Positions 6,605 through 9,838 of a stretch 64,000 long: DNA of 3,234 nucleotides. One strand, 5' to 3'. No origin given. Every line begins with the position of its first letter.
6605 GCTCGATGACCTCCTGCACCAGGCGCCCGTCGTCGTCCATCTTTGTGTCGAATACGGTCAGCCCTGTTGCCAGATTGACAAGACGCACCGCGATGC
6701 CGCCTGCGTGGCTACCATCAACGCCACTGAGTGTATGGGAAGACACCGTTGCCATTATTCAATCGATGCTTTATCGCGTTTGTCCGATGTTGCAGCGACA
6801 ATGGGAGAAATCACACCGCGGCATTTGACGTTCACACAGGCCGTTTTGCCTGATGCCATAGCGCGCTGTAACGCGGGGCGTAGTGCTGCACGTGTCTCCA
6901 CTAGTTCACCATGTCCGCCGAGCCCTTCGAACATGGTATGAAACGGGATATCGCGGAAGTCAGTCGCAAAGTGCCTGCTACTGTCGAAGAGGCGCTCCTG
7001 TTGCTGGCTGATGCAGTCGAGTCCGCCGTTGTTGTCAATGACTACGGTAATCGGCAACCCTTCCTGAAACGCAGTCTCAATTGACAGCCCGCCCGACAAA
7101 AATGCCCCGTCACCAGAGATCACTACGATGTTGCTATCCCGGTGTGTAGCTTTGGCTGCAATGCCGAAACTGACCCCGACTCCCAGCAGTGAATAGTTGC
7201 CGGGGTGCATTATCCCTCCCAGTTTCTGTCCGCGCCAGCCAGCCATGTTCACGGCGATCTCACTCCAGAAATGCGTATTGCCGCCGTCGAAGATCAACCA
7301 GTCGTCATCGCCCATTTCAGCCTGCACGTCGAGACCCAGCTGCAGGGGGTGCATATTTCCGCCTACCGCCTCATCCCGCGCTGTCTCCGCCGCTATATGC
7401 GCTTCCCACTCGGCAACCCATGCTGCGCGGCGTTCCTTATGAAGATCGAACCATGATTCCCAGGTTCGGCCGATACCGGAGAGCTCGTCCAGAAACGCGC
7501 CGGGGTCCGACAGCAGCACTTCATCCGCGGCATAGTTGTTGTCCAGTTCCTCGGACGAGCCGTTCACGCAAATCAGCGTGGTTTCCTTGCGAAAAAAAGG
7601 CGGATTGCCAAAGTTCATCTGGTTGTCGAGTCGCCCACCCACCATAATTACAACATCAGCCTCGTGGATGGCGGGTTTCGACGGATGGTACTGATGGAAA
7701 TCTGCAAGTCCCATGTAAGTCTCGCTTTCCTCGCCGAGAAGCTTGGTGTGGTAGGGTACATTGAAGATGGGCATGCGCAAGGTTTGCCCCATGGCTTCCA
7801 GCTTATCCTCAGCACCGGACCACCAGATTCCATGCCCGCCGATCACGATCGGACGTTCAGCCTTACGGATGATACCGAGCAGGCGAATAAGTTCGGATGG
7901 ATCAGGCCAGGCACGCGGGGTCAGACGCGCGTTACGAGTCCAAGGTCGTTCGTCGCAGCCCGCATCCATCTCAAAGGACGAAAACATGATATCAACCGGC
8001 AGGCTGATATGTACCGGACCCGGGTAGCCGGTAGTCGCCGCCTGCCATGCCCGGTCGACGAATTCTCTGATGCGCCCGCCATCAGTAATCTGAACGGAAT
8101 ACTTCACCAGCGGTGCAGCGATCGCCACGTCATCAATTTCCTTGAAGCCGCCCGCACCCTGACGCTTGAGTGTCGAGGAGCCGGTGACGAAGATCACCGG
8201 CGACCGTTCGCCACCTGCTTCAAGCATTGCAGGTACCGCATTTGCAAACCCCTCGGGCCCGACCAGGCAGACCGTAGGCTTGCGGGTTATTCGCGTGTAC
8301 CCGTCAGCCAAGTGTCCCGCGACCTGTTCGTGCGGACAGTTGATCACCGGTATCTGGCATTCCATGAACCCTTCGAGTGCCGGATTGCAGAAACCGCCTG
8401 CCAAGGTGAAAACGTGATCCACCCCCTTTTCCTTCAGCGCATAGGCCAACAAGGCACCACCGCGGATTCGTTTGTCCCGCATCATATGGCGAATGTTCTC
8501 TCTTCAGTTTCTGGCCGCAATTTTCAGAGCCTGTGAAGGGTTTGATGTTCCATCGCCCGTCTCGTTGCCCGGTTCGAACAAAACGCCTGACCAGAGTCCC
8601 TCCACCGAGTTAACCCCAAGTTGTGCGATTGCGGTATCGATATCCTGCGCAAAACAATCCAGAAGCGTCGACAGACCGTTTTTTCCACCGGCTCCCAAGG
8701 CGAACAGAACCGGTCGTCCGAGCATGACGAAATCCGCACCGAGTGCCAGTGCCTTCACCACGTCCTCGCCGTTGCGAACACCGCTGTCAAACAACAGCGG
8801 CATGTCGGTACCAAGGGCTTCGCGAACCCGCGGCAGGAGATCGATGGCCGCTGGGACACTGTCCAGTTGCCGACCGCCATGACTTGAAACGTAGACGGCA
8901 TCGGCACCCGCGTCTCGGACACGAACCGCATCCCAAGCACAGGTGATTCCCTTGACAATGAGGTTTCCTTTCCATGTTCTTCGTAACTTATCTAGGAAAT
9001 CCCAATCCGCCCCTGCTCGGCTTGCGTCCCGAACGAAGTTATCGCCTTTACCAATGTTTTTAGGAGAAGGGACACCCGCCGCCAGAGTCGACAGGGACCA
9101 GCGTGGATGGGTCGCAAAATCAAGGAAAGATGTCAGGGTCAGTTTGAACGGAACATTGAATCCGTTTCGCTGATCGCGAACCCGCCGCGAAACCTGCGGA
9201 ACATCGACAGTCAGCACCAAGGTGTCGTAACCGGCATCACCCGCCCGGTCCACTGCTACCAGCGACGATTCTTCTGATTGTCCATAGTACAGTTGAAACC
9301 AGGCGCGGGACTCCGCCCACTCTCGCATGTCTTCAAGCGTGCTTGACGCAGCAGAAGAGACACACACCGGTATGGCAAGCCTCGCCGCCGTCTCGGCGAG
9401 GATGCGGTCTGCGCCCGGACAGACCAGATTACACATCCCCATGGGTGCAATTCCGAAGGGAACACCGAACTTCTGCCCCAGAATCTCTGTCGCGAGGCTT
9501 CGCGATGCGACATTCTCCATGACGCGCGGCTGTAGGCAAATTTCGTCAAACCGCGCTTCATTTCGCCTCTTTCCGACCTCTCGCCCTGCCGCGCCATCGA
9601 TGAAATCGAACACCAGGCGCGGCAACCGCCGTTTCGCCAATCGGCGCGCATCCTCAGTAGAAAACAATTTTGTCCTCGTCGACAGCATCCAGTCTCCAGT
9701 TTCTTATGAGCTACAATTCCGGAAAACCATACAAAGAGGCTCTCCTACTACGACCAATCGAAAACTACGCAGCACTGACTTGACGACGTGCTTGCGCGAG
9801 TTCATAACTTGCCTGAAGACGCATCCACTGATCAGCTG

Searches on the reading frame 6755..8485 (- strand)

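Call 74: search_protein_families(library=pfam, proteins=[window:6755-8485:-], max_evalue=0.01)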
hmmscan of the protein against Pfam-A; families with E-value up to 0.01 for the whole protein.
window:6755-8485:- (576 aa): 3 families
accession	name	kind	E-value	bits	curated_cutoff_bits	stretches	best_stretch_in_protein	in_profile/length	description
PF02776.23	TPP_enzyme_N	-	6.6e-31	107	26.8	1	8-122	2-119/119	Thiamine pyrophosphate enzyme, N-terminal TPP binding domain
PF00205.28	TPP_enzyme_M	-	5.2e-27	94.7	30.4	1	201-335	3-137/137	Thiamine pyrophosphate enzyme, central domain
PF02775.26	TPP_enzyme_C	-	5.6e-25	88.3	21.9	1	420-553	16-151/151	Thiamine pyrophosphate enzyme, C-terminal TPP binding domain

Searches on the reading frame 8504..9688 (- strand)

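Call 74: search_protein_families(library=pfam, proteins=[window:8504-9688:-], max_evalue=0.01)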
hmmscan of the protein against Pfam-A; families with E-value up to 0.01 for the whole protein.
window:8504-9688:- (394 aa): 5 families
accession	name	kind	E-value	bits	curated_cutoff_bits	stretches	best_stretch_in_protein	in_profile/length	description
PF01070.24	FMN_dh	-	1.8e-119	399.3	24.9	1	18-365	1-343/350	FMN-dependent dehydrogenase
PF00478.31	IMPDH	-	3.6e-06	26.7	25.6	1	288-325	200-237/345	IMP dehydrogenase / GMP reductase domain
PF01645.23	Glu_synthase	-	7.7e-06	25.8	20.4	1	290-332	270-312/369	Conserved region in glutamate synthase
PF03060.21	NMO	-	0.00037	20.4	28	1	242-329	137-227/331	Nitronate monooxygenase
PF05690.20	ThiG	-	0.0095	15.7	23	0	290-326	172-206/247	Thiazole biosynthesis protein ThiG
